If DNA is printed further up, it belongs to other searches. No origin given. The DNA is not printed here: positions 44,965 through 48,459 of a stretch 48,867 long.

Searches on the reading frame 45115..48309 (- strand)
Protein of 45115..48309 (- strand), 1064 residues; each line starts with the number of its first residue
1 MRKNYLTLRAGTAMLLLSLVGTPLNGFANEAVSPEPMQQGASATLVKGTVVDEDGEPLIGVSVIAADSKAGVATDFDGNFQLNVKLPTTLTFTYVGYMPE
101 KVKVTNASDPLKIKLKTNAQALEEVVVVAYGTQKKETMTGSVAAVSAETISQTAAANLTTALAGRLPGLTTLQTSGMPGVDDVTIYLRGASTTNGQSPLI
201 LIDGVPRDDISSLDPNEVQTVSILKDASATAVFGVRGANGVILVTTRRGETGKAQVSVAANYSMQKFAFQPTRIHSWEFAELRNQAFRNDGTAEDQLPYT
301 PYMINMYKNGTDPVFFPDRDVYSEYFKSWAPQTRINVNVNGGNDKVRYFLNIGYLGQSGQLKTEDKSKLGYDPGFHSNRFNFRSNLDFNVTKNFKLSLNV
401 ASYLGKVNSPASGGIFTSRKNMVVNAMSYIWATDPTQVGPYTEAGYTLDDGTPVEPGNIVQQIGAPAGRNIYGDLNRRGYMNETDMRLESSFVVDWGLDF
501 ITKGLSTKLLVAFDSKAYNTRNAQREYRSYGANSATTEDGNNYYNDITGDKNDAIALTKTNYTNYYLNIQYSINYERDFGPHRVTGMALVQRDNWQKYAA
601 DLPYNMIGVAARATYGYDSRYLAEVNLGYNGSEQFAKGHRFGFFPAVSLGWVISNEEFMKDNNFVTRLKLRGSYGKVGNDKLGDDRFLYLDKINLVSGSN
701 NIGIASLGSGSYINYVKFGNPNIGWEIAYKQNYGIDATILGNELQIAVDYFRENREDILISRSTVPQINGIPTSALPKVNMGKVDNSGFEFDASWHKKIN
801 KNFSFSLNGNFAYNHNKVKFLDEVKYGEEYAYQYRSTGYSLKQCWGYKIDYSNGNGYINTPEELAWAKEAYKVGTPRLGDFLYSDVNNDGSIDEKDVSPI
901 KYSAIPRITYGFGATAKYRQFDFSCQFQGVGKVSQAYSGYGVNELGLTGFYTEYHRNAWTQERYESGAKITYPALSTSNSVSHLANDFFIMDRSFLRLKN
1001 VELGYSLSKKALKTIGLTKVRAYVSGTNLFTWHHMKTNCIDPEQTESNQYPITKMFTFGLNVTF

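Call 7: search_protein_families(library=pfam, proteins=[window:45115-48309:-], max_evalue=0.001)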
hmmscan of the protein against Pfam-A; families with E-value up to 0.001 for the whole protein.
window:45115-48309:- (1064 aa): 4 families
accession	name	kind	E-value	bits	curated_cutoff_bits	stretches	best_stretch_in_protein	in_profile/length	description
PF13715.12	CarbopepD_reg_2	-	5.3e-18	65.3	32.2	1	46-127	1-88/88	CarboxypepD_reg-like domain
PF07715.20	Plug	-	2.1e-16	60.8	23.9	1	135-241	2-107/107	TonB-dependent Receptor Plug Domain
PF13620.12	CarboxypepD_reg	-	3.2e-10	40.7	32.3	1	46-106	2-69/82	Carboxypeptidase regulatory-like domain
PF25020.1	TTR_TEN1-4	-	0.0005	20.4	27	0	42-98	5-65/86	Teneurin TTR-like domain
